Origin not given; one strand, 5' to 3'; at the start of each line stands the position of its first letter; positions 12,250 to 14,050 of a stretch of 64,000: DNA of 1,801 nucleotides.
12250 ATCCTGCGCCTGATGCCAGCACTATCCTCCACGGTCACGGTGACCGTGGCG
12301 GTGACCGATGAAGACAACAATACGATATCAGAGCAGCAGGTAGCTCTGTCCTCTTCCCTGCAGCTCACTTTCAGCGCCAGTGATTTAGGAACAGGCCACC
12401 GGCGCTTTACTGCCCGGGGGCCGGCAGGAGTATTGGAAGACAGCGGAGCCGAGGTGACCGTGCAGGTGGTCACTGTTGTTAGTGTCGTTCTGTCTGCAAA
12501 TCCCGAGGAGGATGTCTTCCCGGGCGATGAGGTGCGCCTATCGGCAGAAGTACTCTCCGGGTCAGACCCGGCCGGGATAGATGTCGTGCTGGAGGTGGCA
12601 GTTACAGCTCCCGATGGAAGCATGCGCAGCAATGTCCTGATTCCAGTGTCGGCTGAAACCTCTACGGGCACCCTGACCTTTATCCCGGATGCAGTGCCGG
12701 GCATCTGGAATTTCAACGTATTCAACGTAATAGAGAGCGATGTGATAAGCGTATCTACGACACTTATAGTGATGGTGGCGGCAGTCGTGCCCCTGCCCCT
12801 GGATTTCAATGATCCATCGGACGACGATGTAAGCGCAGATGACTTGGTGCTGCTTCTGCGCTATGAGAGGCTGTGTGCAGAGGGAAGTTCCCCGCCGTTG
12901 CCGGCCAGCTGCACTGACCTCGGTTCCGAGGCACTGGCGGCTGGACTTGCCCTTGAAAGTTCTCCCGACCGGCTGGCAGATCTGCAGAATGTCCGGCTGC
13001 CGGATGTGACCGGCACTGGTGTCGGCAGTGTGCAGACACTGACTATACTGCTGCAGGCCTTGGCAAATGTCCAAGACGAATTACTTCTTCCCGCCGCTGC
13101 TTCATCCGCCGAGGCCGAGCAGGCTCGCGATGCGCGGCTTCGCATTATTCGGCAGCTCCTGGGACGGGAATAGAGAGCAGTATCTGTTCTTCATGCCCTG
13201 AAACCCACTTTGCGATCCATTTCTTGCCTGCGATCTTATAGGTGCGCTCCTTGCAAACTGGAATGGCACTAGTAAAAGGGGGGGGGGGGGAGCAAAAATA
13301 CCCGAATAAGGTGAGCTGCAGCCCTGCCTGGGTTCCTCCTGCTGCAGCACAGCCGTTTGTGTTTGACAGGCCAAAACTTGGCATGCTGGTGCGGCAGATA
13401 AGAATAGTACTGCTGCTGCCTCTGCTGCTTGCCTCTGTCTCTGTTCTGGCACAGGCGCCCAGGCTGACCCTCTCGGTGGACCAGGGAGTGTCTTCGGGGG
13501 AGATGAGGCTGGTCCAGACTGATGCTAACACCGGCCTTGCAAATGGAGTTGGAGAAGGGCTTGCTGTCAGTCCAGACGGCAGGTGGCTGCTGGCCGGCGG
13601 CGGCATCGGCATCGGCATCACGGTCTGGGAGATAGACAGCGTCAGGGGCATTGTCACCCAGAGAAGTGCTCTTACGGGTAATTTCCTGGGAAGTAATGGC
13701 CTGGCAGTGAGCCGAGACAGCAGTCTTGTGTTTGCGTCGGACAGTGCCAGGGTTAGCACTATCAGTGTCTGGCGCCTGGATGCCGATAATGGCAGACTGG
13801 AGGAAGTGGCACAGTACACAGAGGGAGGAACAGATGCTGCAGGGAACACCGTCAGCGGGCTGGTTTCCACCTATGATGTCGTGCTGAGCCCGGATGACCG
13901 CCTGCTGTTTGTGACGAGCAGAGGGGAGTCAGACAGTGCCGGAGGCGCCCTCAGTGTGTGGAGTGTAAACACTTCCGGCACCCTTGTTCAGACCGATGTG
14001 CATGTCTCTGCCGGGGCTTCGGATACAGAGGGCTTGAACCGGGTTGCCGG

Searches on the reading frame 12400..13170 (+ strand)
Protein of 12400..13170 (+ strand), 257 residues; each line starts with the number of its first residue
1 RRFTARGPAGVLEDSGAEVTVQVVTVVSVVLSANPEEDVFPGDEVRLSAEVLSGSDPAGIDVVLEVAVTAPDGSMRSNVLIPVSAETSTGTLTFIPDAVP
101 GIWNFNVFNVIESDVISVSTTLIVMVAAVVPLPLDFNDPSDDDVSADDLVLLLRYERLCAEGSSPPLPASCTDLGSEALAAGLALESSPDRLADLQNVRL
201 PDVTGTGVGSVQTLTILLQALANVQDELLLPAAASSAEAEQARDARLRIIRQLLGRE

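Call 51: find_related_loci(query=A3, collection=metagenome_contigs, flank=3000)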
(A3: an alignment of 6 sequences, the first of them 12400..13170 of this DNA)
Query A3 (257 aa) in metagenome_contigs; peptide patterns used: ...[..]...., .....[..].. (x = any residue, [..] = any of these).
406 stretches matched a pattern, but none encodes a relative of the query by tblastn (E <= 1e-3).

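Call 57: search_protein_families(library=pfam, proteins=[window:12400-13170:+], max_evalue=1)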
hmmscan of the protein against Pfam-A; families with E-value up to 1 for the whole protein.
window:12400-13170:+ (257 aa): 0 families

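Call 69: search_solved_structures(query=A3, max_evalue=1)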
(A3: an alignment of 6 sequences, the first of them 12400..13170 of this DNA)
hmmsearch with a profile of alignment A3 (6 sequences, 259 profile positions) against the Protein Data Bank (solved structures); distinct sequences matched with E-value up to 1: 0.

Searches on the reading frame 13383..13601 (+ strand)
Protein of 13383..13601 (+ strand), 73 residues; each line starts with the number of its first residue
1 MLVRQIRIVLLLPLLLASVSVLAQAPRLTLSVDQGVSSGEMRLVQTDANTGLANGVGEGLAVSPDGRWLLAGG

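Call 61: find_homologous_proteins(query=window:13383-13601:+, max_evalue=0.001)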
Query seq(73 aa): 2 candidates shared short words with the query, none scored E <= 0.001.

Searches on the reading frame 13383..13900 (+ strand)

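Call 57: search_protein_families(library=pfam, proteins=[window:13383-13900:+], max_evalue=1)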
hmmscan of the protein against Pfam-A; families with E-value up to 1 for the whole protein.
window:13383-13900:+ (172 aa): 3 families
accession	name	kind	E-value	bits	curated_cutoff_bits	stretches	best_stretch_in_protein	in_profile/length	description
PF08450.18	SGL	-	0.00053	20.1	26.3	1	98-145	130-176/246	SMP-30/Gluconolactonase/LRE-like region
PF10282.15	Lactonase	-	0.0071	16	21.7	1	60-149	249-337/344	Lactonase, 7-bladed beta-propeller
PF00400.38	WD40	-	0.079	14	27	0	59-73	16-30/39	WD domain, G-beta repeat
